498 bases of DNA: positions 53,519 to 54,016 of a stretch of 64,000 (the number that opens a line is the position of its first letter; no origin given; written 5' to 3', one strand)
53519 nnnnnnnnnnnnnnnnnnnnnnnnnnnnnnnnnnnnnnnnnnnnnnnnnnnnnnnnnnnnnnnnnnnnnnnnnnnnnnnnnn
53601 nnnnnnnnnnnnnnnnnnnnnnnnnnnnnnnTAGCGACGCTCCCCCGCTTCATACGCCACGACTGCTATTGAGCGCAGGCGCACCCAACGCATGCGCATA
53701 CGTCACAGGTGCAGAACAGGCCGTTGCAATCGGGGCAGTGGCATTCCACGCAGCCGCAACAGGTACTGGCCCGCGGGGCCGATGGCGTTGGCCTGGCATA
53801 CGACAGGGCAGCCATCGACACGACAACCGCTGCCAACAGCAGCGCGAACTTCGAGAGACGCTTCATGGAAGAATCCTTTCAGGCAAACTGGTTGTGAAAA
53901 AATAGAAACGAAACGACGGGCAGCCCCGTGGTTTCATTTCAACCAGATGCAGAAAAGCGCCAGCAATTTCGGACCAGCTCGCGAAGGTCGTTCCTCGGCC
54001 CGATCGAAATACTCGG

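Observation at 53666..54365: Tandem genes for small secreted, extremely cysteine-rich peptides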

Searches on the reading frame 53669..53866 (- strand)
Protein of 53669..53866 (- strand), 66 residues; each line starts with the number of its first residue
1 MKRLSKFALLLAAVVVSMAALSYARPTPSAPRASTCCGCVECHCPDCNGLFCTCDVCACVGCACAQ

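Call 3: search_protein_families(library=pfam, proteins=[window:53669-53866:-], max_evalue=1)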
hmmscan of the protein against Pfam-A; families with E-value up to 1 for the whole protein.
seq(66 aa): 0 families

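Call 4: search_protein_families(library=ncbifam, proteins=[window:53669-53866:-], max_evalue=1)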
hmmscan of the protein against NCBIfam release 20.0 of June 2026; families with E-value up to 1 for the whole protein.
seq(66 aa): 0 families

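Call 6: find_homologous_proteins(query=window:53669-53866:-, max_evalue=10)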
Query seq(66 aa): no candidate shares three 5-residue words with the query. No homologue found.

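Call 8: find_encoding_contigs(protein=window:53669-53866:-, flank=10000)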
Protein seq(66 aa) (66 aa): 2 contigs read that carry it; 1 place shown.
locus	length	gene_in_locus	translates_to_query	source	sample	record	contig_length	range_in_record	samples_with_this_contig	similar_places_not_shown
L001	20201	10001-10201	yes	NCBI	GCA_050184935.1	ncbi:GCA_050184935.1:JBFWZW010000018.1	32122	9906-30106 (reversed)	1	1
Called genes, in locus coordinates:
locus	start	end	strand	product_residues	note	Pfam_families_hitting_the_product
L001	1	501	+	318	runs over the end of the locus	PF01145:Band_7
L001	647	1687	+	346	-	-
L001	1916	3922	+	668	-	PF00092:VWA (weak)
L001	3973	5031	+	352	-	-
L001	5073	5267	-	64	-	-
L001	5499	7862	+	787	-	PF07583:PSCyt2, PF07587:PSD1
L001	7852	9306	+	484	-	PF07394:DUF1501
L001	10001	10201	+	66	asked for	-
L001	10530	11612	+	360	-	PF07719:TPR_2 (faint), PF13428:TPR_14 (faint), PF13414:TPR_11 (faint), PF13432:TPR_16 (faint), PF23914:TPR_CcmH_CycH (weak)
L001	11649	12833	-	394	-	PF03739:LptF_LptG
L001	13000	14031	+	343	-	PF14559:TPR_19 (faint)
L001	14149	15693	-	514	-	PF05990:DUF900, PF12697:Abhydrolase_6 (weak)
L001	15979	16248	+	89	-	-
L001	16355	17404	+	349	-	PF07719:TPR_2 (faint), PF13432:TPR_16 (weak)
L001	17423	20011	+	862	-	PF13174:TPR_6 (faint)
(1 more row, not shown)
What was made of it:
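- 53666..53866 (-): Gene B, 66 aa.
- Signal peptide, residues 1-24, ending in SYA before RP.
- A short Pro/Ser/Ala linker.
- One 12-Cys metallothionein-like module, residues 35-64 (53675-53764). It is a called gene in GCA_050184935.1 (call 8).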

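Call 18: search_protein_representatives(protein=window:53669-53866:-)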
Query: 66 residues. Proteins with E-value up to 0.001 (for the whole library): 58; up to 1e-10: 17; up to 1e-30: 0. The best 58 are listed.
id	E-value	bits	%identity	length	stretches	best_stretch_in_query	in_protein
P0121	2.5e-23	97.2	58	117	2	1-65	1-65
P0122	3.7e-21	90.3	56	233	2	1-65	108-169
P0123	3.4e-20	87.3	54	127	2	1-65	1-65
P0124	3.4e-19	84.1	61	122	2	2-65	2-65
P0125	2.6e-16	75.0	48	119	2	1-65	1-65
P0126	3.1e-15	71.6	50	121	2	1-65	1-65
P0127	1.1e-14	69.9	55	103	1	1-65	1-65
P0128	1.3e-14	69.6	51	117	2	1-65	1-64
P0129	3.3e-14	68.3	52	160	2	1-66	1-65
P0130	4.6e-14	67.9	46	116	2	1-66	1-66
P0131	3.6e-13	65.0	53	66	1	1-66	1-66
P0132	1.1e-12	63.5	50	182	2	8-65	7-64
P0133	8.5e-12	60.7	60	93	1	1-65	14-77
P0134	2.0e-11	59.6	61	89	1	1-65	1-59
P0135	3.6e-11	58.7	57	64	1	1-65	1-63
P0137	6.3e-11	58.0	51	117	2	1-64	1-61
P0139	4.3e-10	55.3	60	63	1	1-65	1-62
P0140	5.6e-10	55.0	54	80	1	1-65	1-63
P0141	6.3e-10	54.8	52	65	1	1-64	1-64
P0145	2.1e-09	53.2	48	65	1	1-65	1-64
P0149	5.5e-09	51.8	45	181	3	1-65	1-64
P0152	2.4e-08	49.8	45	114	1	1-65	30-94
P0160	2.9e-07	46.4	45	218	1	1-65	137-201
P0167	3.9e-06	42.8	41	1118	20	7-38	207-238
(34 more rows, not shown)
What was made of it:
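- The family is rare rather than a general envelope component (call 18).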

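Call 22: find_encoding_contigs(protein=P0121, flank=8000, max_places=3)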
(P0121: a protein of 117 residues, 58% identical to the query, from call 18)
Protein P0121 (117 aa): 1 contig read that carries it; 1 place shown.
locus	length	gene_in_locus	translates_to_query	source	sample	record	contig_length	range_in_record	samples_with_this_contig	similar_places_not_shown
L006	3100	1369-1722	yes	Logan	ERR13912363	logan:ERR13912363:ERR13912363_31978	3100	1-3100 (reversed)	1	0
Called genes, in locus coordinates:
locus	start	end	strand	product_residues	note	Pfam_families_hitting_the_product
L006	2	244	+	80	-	?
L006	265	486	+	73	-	-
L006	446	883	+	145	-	-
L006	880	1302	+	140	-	-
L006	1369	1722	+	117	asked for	-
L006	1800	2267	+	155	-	PF03860:Csp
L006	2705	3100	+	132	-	?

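Call 27: find_related_loci(query=A2, collection=metagenome_contigs, flank=8000)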
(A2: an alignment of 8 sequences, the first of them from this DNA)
Query A2 (66 aa) in metagenome_contigs; peptide patterns used: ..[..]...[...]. (x = any residue, [..] = any of these).
137 stretches matched a pattern; 14 encode a relative of the query (tblastn E <= 1e-3); 14 distinct loci.
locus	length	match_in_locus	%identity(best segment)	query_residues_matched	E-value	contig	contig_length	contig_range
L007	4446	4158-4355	56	1-66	8e-21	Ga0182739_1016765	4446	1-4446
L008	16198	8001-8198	56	1-66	1e-20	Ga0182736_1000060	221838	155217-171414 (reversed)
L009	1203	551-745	58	1-66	9e-20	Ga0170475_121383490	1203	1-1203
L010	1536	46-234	61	1-64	1e-19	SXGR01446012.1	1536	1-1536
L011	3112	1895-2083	47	1-64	6e-15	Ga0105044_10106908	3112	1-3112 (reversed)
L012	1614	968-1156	47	1-64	6e-15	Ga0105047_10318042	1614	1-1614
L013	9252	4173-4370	50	1-66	4e-14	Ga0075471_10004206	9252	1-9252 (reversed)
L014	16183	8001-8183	46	1-64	9e-13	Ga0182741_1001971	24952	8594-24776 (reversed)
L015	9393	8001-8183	46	1-64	9e-13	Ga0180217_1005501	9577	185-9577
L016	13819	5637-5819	46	1-64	9e-13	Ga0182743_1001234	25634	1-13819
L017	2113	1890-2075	44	1-66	3e-12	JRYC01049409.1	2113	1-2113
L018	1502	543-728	41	1-66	5e-12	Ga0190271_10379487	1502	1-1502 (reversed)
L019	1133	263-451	52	1-64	1e-11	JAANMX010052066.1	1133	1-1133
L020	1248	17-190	40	9-66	3e-11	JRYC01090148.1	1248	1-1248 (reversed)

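Call 31: search_protein_families(library=pfam, proteins=[L014:859-3429:+, L014:3566-5233:+, L014:5244-5582:-, L014:5734-7167:-, L014:8471-8854:-, L014:8900-10039:-, L014:10032-13556:-, L014:13559-15625:-, L014:15782-16177:-, L014:7440-7883:+], max_evalue=0.01)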
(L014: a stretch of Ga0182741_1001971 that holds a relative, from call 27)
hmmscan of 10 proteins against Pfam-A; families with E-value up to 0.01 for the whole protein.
L014:859-3429:+ (856 aa): 9 families
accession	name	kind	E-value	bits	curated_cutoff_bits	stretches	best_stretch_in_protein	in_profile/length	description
PF00122.25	E1-E2_ATPase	-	1.9e-57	194.1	28.1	1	348-529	2-180/181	E1-E2 ATPase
PF00702.32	Hydrolase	-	2.1e-36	126.6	26.4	1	547-763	2-191/191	haloacid dehalogenase-like hydrolase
PF04945.19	YHS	-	5.1e-28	97.3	30.3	2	46-92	1-46/47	YHS domain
PF19335.5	HMBD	-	3.3e-13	49.7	23.6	1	159-185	1-27/28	Heavy metal binding domain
PF12710.13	HAD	-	5e-08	34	27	1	684-759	85-188/189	haloacid dehalogenase-like hydrolase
PF08282.18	Hydrolase_3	-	4e-07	30.4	20.9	1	736-792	196-252/255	haloacid dehalogenase-like hydrolase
PF24273.1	TRASH_HVO_1752_C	-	4e-06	27.3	27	1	50-85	6-39/47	HVO_1752, C-terminal TRASH domain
PF12018.13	FAP206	-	0.00011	22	33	0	111-146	218-253/272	Domain of unknown function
PF05573.18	NosL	-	0.0091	16.8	24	0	97-140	8-54/131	NosL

L014:3566-5233:+ (555 aa): 3 families
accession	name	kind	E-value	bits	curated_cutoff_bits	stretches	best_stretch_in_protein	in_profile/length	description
PF07732.21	Cu-oxidase_3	-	3.4e-40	137.3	21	1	119-218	16-118/119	Multicopper oxidase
PF07731.20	Cu-oxidase_2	-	6.5e-26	91.2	20.4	2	250-353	18-128/137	Multicopper oxidase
PF00394.28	Cu-oxidase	-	4.3e-07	30.6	21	1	246-351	31-142/157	Multicopper oxidase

L014:5244-5582:- (112 aa): 1 family
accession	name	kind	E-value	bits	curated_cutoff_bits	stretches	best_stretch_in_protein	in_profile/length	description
PF03860.21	DUF326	-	3.1e-15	55.9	20.4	4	87-107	1-21/21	Domain of Unknown Function (DUF326)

L014:5734-7167:- (477 aa): 1 family
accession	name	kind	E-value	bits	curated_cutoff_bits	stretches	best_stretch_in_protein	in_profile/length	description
PF02321.23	OEP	-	1.7e-24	87.1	22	2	70-246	2-187/187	Outer membrane efflux protein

L014:8471-8854:- (127 aa): 0 families

L014:8900-10039:- (379 aa): 2 families
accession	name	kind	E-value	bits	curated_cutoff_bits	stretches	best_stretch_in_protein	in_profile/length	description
PF13088.12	BNR_2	-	6.4e-13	49.1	31.4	1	116-250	74-203/277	BNR repeat-like domain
PF02012.26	BNR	-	8.4e-06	25.5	27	0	182-191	3-12/12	BNR/Asp-box repeat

L014:10032-13556:- (1174 aa): 2 families
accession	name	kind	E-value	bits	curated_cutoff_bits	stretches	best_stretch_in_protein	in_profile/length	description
PF00873.25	ACR_tran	-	3.4e-195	651.2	28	2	6-522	2-495/1021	AcrB/AcrD/AcrF family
PF02355.23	SecD_SecF_C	-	1.2e-05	25.2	20.5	1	993-1137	39-177/189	Protein export membrane protein SecD/SecF, C-terminal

L014:13559-15625:- (688 aa): 4 families
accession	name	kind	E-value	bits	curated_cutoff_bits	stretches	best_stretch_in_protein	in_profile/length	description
PF16576.10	HlyD_D23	-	1.2e-68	231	30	1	135-355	2-214/214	Barrel-sandwich domain of CusB or HlyD membrane-fusion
PF19335.5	HMBD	-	1.7e-27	95.5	23.6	2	75-101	2-28/28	Heavy metal binding domain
PF13437.12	HlyD_3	-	2.4e-19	70.4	22.2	1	251-352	1-106/106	HlyD family secretion protein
PF16572.11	HlyD_D4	-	6.3e-05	23.2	26.4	1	187-245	7-54/55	Long alpha hairpin domain of cation efflux system protein, CusB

L014:15782-16177:- (131 aa): 0 families

L014:7440-7883:+ (147 aa): 0 families

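Call 32: search_protein_families(library=pfam, proteins=[L008:8450-8923:+, L008:9292-9777:+, L008:10397-11566:+, L008:11631-12146:+, L008:12234-13781:+, L013:4744-6948:-, L013:6966-7952:-, L013:8044-9207:-, L013:1962-2828:-, L011:2350-2835:+], max_evalue=0.01)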
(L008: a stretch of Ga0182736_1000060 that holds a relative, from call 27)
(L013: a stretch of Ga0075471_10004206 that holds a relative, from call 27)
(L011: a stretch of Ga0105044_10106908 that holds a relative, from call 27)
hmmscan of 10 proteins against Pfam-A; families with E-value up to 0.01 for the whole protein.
L008:8450-8923:+ (157 aa): 1 family
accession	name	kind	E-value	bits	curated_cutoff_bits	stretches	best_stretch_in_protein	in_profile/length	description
PF03860.21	DUF326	-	0.00071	19.9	20.4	0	44-62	3-21/21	Domain of Unknown Function (DUF326)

L008:9292-9777:+ (161 aa): 0 families

L008:10397-11566:+ (389 aa): 2 families
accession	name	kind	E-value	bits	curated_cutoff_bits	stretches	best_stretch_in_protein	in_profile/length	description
PF12704.14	MacB_PCD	-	7.7e-12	46.4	27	1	23-229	1-200/207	MacB-like periplasmic core domain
PF02687.27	FtsX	-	8.6e-09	35.9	25.5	1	266-381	2-119/120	FtsX-like permease C-terminal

L008:11631-12146:+ (171 aa): 0 families

L008:12234-13781:+ (515 aa): 4 families
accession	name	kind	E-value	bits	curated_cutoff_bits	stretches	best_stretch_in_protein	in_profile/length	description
PF13437.12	HlyD_3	-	4.6e-11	43.8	22.2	2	305-411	2-105/106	HlyD family secretion protein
PF16576.10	HlyD_D23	-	2.6e-10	40.4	30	1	293-415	99-214/214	Barrel-sandwich domain of CusB or HlyD membrane-fusion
PF13533.13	Biotin_lipoyl_2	-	0.00015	21.9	29.8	1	94-119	2-27/32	Biotin-lipoyl like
PF00364.28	Biotin_lipoyl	-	0.00041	20.6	22.1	1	94-123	44-73/73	Biotin-requiring enzyme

L013:4744-6948:- (734 aa): 5 families
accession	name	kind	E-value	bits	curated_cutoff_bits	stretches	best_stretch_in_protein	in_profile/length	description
PF00122.25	E1-E2_ATPase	-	4.9e-52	176.5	28.1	1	226-407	2-181/181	E1-E2 ATPase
PF00702.32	Hydrolase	-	5.1e-38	131.8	26.4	1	424-640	2-190/191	haloacid dehalogenase-like hydrolase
PF08282.18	Hydrolase_3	-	2.1e-05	24.8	20.9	1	610-666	188-247/255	haloacid dehalogenase-like hydrolase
PF12710.13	HAD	-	0.003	18.5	27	0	559-637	86-188/189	haloacid dehalogenase-like hydrolase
PF17853.6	GGDEF_2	-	0.009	16.7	24.5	1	450-576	3-86/116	GGDEF-like domain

L013:6966-7952:- (328 aa): 0 families

L013:8044-9207:- (387 aa): 2 families
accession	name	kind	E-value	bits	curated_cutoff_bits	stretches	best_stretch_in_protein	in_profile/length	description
PF00873.25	ACR_tran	-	4.3e-90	303.3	28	1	2-339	686-1020/1021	AcrB/AcrD/AcrF family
PF02355.23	SecD_SecF_C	-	2.6e-05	24.2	20.5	1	185-336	37-183/189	Protein export membrane protein SecD/SecF, C-terminal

L013:1962-2828:- (288 aa): 1 family
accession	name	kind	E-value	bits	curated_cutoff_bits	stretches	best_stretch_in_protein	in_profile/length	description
PF13485.12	Peptidase_MA_2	-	3.5e-06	27.4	32.4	1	146-277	69-200/201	Peptidase MA superfamily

L011:2350-2835:+ (161 aa): 0 families

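Call 35: search_solved_structures(query=A1, max_evalue=10, show_alignments=3)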
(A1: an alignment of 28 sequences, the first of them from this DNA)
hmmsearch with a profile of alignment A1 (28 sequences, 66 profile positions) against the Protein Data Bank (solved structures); distinct sequences matched with E-value up to 10: 1.
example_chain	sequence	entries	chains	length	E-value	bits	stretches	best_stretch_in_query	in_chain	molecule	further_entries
2jwh_A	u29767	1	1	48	0.99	12.9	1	25-55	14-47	Variant surface glycoprotein ILTAT 1.24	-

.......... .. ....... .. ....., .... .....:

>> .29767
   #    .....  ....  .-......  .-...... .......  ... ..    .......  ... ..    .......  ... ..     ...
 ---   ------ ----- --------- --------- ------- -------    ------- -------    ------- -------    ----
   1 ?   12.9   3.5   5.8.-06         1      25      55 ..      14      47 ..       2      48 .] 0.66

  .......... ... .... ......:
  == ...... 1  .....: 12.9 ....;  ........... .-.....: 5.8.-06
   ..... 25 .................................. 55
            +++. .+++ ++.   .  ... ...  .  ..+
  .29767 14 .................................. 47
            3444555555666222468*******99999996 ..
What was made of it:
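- On Defined MT sequence families (e.g. Pfam PF00131, PF02069 bacterial SmtA/BmtA, PF12749): There is no PDB sequence relative (call 35).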

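Call 39: list_cluster_members(proteins=[P0122, P0123, P0124, P0125, P0126, P0128, P0130, P0131, P0132, P0149])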
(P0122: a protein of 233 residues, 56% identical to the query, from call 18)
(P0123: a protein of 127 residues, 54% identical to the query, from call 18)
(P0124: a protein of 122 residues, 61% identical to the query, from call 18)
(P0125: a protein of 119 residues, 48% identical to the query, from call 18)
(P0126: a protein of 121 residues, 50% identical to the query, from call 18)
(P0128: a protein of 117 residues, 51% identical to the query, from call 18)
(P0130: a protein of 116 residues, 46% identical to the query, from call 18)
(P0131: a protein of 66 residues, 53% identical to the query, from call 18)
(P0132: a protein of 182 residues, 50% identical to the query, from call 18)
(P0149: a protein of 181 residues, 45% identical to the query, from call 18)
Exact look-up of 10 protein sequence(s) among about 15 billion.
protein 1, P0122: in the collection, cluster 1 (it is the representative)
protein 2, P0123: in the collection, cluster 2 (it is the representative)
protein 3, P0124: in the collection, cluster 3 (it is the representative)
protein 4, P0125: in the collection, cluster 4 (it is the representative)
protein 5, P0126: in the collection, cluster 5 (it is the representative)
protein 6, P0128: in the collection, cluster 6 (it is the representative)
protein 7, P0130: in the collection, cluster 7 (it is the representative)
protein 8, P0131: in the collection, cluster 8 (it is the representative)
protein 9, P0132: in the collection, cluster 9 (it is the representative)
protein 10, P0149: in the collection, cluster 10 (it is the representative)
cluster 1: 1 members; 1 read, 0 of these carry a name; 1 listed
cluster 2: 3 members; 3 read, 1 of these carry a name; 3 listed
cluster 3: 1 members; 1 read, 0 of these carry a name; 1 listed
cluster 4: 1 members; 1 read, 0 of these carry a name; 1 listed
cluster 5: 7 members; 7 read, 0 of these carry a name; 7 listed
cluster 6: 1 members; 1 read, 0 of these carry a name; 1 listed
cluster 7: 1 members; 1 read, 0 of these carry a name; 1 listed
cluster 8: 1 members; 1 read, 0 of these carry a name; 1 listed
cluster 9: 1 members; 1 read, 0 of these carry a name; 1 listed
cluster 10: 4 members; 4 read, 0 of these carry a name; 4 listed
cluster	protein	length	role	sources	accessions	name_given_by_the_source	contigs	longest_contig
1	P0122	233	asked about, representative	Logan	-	-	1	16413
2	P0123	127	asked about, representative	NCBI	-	-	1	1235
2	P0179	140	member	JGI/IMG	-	hypothetical protein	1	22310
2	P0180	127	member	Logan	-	-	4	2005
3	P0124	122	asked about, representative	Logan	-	-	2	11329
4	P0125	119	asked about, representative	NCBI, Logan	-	-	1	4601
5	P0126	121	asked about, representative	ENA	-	-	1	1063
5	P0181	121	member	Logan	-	-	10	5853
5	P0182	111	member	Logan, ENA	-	-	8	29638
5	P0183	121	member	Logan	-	-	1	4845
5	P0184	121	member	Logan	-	-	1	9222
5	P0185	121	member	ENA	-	-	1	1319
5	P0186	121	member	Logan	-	-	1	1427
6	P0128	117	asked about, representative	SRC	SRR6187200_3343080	-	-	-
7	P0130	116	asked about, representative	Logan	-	-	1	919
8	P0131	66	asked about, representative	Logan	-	-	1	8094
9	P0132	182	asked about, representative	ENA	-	-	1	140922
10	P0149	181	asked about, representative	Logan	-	-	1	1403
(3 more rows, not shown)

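Call 40: find_encoding_contigs(protein=P0132, flank=10000, max_places=1)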
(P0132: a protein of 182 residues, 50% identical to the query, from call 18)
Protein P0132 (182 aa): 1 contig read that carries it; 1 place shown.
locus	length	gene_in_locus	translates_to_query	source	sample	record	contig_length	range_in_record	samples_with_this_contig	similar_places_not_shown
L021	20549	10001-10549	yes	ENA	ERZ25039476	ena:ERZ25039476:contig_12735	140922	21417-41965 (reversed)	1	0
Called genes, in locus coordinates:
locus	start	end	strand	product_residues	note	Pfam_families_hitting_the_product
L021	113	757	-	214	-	PF03938:OmpH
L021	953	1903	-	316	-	PF17963:Big_9 (weak)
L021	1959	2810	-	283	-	PF07596:SBP_bac_10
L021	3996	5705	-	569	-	-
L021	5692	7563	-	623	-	-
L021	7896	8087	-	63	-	PF07394:DUF1501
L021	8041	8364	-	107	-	PF07394:DUF1501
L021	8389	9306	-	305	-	PF07394:DUF1501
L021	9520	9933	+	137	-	-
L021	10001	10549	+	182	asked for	-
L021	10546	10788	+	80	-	PF04505:CD225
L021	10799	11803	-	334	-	PF02424:ApbE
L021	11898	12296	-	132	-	-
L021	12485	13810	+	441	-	PF01408:GFO_IDH_MocA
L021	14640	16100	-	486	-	PF01554:MatE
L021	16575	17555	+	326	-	PF02826:2-Hacid_dh_C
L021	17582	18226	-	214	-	-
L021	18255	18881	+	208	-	PF00069:Pkinase, PF07714:PK_Tyr_Ser-Thr, PF17667:Pkinase_fungal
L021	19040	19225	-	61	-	-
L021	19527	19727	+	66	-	PF01165:Ribosomal_S21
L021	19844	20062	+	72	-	-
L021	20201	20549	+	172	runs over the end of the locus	-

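Call 41: find_encoding_contigs(protein=P0122, flank=10000, max_places=1)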
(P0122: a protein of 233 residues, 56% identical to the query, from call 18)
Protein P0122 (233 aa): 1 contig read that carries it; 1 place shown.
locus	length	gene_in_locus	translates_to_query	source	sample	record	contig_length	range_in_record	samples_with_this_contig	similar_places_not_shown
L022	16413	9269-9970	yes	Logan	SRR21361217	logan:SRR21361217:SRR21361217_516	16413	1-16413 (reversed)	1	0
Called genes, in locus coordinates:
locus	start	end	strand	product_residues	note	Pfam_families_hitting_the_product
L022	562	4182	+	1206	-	PF04151:PPC (faint)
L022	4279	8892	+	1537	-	PF07635:PSCyt1, PF24807:WD40_CDC20-Fz, PF24817:WD40_WDHD1_1st, PF25168:Beta-prop_WDR36-Utp21_2nd, PF25172:Beta-prop_WDR3_2nd, PF25173:Beta-prop_WDR3_1st, PF25175:Beta-prop_WDR5, PF23381:Beta-prop_IFT122_1st, +156 more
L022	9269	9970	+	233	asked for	-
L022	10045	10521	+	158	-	PF03860:Csp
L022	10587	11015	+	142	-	PF11697:DUF3293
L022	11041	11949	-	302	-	PF02899:Phage_int_SAM_1, PF13102:Phage_int_SAM_5 (faint), PF00589:Phage_integrase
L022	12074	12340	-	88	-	-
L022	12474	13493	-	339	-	-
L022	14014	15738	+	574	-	PF07396:Porin_O_P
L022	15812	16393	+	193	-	-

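Call 42: find_encoding_contigs(protein=P0124, flank=10000, max_places=1)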
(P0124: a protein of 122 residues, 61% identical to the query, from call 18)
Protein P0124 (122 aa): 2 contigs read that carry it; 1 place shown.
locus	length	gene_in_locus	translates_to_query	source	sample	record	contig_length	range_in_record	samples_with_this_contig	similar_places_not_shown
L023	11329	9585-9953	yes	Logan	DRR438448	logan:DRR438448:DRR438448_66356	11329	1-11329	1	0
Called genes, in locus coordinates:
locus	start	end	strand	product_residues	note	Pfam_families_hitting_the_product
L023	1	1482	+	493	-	?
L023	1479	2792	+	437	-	PF01595:CNNM, PF00571:CBS (weak), PF03471:CorC_HlyC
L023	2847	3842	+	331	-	PF16697:Yop-YscD_cpl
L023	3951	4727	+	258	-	-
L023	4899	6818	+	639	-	PF13174:TPR_6 (faint), PF00578:AhpC-TSA, PF08534:Redoxin, PF13905:Thioredoxin_8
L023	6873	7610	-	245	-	PF14622:Ribonucleas_3_3, PF00636:Ribonuclease_3, PF00035:dsrm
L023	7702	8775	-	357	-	PF00753:Lactamase_B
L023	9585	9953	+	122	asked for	-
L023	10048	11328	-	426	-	?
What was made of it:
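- The same holds within the sequence held for L021 and L023 (calls 40, 42). Thioredoxin/AhpC-type genes occur within a few kb in L023 (call 42).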

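Call 46: search_protein_families(library=pfam, alignment_id=A1, max_evalue=10)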
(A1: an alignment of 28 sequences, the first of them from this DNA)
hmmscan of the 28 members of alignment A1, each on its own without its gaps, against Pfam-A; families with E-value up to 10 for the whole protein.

A. member 1, seq(66 aa): 0 families

B. families by the number of members that match (of 28 scanned): 7 families
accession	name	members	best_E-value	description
PF12749.12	Metallothio_Euk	11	0.02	Eukaryotic metallothionein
PF06900.16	DUF1270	1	0.043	Protein of unknown function (DUF1270)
PF12472.13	DUF3693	1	0.1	Phage related protein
PF06451.17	Moricin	1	0.16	Moricin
PF20130.4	DUF6520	1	0.18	Family of unknown function (DUF6520)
PF18911.6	PKD_4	1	0.19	PKD domain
PF08139.17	LPAM_1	1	0.33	Prokaryotic membrane lipoprotein lipid attachment site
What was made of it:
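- On Defined MT sequence families (e.g. Pfam PF00131, PF02069 bacterial SmtA/BmtA, PF12749): Across 28 members only PF12749 appears, in 11 members, with best E 0.02, which is below threshold (call 46).
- Closest known: Metallothioneins: eukaryotic MT families, bacterial SmtA/BmtA. Different: No significant sequence match to any MT model or solved MT structure (calls 3, 35, 46).
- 11 of 28 members give weak hits to a eukaryotic MT model (call 46). There was no YTV or other wall-protein domain hit (calls 3, 46).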
